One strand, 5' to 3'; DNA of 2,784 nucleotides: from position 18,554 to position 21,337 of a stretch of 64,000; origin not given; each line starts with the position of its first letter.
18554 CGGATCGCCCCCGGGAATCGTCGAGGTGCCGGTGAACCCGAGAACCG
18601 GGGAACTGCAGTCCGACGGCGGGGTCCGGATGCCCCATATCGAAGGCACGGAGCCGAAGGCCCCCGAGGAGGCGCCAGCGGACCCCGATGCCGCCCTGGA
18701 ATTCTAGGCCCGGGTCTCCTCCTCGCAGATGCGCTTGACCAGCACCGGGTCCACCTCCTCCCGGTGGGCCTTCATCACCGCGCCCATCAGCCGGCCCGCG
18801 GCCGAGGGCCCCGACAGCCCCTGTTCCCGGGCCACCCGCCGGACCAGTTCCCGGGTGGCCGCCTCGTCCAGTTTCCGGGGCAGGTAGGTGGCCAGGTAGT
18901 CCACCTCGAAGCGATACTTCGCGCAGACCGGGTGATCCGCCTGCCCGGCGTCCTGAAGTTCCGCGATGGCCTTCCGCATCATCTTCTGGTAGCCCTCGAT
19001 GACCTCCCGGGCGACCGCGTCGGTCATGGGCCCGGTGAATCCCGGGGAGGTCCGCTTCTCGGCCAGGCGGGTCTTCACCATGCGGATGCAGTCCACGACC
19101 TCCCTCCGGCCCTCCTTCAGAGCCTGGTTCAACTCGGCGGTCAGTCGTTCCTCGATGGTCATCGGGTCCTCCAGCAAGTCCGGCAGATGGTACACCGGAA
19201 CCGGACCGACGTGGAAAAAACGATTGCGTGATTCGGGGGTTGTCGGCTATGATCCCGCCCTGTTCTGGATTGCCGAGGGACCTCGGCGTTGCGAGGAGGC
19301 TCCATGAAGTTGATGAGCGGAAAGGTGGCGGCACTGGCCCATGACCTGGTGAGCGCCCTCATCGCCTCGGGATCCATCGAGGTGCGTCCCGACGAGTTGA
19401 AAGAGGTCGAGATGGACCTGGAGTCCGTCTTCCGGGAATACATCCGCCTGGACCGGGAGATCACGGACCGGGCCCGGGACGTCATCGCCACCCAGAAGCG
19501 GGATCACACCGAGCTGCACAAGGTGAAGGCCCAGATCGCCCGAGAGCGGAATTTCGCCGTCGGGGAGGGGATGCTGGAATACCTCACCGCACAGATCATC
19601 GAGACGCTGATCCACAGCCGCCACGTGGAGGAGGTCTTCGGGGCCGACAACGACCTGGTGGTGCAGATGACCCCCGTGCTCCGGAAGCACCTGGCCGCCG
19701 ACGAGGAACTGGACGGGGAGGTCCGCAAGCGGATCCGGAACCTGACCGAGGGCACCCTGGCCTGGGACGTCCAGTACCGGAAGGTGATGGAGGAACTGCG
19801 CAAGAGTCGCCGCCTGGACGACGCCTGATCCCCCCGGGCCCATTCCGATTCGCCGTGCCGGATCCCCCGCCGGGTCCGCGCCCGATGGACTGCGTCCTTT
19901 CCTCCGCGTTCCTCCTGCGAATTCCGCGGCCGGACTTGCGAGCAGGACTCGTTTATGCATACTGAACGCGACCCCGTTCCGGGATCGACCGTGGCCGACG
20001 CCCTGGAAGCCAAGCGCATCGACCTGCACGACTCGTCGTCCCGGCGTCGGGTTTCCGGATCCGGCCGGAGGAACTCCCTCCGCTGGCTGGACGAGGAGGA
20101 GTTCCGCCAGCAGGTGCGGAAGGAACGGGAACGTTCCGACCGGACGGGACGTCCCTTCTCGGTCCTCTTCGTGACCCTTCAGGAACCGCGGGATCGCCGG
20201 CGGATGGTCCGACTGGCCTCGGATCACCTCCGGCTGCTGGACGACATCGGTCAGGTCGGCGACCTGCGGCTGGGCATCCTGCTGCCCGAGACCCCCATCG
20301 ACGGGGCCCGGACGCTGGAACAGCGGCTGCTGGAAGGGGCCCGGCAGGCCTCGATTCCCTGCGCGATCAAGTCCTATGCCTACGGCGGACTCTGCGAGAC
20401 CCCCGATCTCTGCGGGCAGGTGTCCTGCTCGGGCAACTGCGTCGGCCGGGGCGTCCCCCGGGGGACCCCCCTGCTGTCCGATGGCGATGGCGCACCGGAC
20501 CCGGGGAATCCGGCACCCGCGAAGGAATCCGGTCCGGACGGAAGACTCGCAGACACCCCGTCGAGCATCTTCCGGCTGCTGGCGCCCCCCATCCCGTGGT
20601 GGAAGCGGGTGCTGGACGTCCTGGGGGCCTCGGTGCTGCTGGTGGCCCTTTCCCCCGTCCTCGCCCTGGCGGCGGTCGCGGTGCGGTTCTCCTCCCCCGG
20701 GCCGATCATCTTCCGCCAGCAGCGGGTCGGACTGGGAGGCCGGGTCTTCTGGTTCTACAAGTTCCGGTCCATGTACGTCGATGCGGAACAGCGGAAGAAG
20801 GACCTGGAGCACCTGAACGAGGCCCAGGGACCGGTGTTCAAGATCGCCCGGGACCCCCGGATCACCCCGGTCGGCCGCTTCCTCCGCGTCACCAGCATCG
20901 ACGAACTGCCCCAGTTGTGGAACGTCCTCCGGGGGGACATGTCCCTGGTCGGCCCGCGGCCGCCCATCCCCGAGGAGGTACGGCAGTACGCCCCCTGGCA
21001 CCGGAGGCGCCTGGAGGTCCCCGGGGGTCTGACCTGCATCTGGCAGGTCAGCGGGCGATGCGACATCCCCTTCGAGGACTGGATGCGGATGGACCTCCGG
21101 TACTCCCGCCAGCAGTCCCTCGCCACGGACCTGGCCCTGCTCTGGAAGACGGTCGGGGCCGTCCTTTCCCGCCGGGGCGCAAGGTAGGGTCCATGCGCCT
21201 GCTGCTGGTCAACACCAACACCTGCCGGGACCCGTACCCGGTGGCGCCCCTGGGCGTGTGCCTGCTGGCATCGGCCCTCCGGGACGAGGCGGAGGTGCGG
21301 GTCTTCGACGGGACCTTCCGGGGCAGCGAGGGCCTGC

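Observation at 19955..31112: Orphan ACP-centred biosynthetic locus built from FAS-type condensing enzymes plus beta-oxidation-type processing enzymes and two B12-radical-SAM enzymes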

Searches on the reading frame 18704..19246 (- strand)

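Call 8: search_protein_families(library=pfam, proteins=[window:18704-19246:-], max_evalue=0.01)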
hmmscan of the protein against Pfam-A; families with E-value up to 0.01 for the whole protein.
window:18704-19246:- (180 aa): 3 families
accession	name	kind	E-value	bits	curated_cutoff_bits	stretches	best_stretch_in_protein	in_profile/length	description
PF09424.15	YqeY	-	5.6e-17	62.6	27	1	33-174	2-139/143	Yqey-like protein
PF10025.14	DUF2267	-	0.00066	20.3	29.8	0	130-173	69-111/122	Uncharacterized conserved protein (DUF2267)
PF02637.23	GatB_Yqey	-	0.0022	18.3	27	1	145-176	114-146/148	GatB domain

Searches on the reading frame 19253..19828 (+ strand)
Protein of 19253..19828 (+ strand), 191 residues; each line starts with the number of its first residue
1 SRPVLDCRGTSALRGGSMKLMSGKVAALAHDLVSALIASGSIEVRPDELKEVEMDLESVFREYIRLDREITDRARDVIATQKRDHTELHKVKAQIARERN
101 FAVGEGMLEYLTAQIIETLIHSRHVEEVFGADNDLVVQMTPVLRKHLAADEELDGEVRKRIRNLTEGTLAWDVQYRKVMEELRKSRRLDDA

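Call 8: search_protein_families(library=pfam, proteins=[window:19253-19828:+], max_evalue=0.01)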
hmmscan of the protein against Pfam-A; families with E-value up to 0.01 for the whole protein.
window:19253-19828:+ (191 aa): 3 families
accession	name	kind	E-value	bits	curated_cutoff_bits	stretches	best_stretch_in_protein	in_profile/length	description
PF04368.18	DUF507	-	3.8e-27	95.9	24.7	1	18-186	1-180/182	Protein of unknown function (DUF507)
PF09787.14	Golgin_A5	-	0.0014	18.7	31.7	1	49-141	109-202/305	Golgin subfamily A member 5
PF07830.18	PP2C_C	-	0.0026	18.6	28.5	0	145-185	16-57/80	Protein serine/threonine phosphatase 2C, C-terminal domain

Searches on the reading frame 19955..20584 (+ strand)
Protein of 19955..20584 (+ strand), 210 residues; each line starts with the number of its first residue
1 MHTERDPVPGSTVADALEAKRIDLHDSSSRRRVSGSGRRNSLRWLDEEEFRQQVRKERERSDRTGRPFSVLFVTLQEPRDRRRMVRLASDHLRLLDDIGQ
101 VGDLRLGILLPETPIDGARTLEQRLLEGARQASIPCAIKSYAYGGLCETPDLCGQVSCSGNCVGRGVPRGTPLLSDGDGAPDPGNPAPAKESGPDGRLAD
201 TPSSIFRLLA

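Call 83: search_protein_families(library=pfam, proteins=[window:19955-20584:+], max_evalue=5)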
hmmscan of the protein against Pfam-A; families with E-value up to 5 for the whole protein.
window:19955-20584:+ (210 aa): 0 families

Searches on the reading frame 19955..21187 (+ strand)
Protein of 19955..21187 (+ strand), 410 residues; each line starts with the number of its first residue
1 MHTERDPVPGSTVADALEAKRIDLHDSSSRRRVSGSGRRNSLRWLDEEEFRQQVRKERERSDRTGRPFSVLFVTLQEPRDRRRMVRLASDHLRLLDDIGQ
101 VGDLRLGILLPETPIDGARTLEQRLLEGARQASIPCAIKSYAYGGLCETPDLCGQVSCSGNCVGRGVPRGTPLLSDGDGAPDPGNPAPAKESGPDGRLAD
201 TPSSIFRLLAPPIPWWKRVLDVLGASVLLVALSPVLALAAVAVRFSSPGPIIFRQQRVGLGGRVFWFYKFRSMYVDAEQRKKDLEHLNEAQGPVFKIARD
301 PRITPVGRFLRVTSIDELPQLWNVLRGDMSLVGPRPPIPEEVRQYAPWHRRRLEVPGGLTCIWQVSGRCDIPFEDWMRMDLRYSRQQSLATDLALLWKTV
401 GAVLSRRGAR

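Call 8: search_protein_families(library=pfam, proteins=[window:19955-21187:+], max_evalue=0.01)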
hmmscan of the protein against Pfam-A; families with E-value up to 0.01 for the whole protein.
window:19955-21187:+ (410 aa): 1 family
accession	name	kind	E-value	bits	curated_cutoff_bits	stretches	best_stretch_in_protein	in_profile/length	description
PF02397.22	Bac_transf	-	3.1e-64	216.2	27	1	217-404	1-178/179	Bacterial sugar transferase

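Call 11: search_protein_families(library=ncbifam, proteins=[window:19955-21187:+], max_evalue=0.001)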
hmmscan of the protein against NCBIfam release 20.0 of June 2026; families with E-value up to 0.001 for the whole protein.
window:19955-21187:+ (410 aa): 10 families
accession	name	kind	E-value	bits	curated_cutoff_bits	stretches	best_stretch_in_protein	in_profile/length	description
TIGR03025.1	EPS_sugtrans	subfamily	5.9e-84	282.8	295.55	1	215-410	256-445/445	exopolysaccharide biosynthesis polyprenyl glycosylphosphotransferase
NF041877.1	EPS_EpsZ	equivalog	4.9e-79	266.1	800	1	217-409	266-458/459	exopolysaccharide biosynthesis polyisoprenyl-phosphate hexose-1-phosphate transferase EpsZ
TIGR03022.1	WbaP_sugtrans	subfamily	6.4e-65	220.2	403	1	208-410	250-456/456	undecaprenyl-phosphate galactose phosphotransferase WbaP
TIGR03023.1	WcaJ_sugtrans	equivalog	3.7e-62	211.1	410.75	1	215-409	261-452/453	undecaprenyl-phosphate glucose phosphotransferase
NF052601.1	undeca_RfbP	equivalog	3.6e-57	193.4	330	1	216-405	44-237/244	undecaprenyl-phosphate galactose phosphotransferase family protein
TIGR03013.1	EpsB_2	subfamily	5.1e-47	161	393.35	1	217-410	255-443/443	TIGR03013 family XrtA/PEP-CTERM system glycosyltransferase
NF011751.0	PRK15204.1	equivalog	4e-42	144.4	907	1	216-409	279-475/476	undecaprenyl-phosphate galactose phosphotransferase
NF007518.0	PRK10124.1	equivalog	2.4e-34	118.9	684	1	216-400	273-454/464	undecaprenyl-phosphate glucose phosphotransferase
NF050817.1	PolSacchBiosHfsE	equivalog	2e-32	112.5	750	1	215-407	270-463/467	polysaccharide biosynthesis protein HfsE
NF045514.1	glycotran_HepC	equivalog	9.8e-28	96.9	140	1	213-336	113-211/220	heterocyst development glycosyltransferase HepC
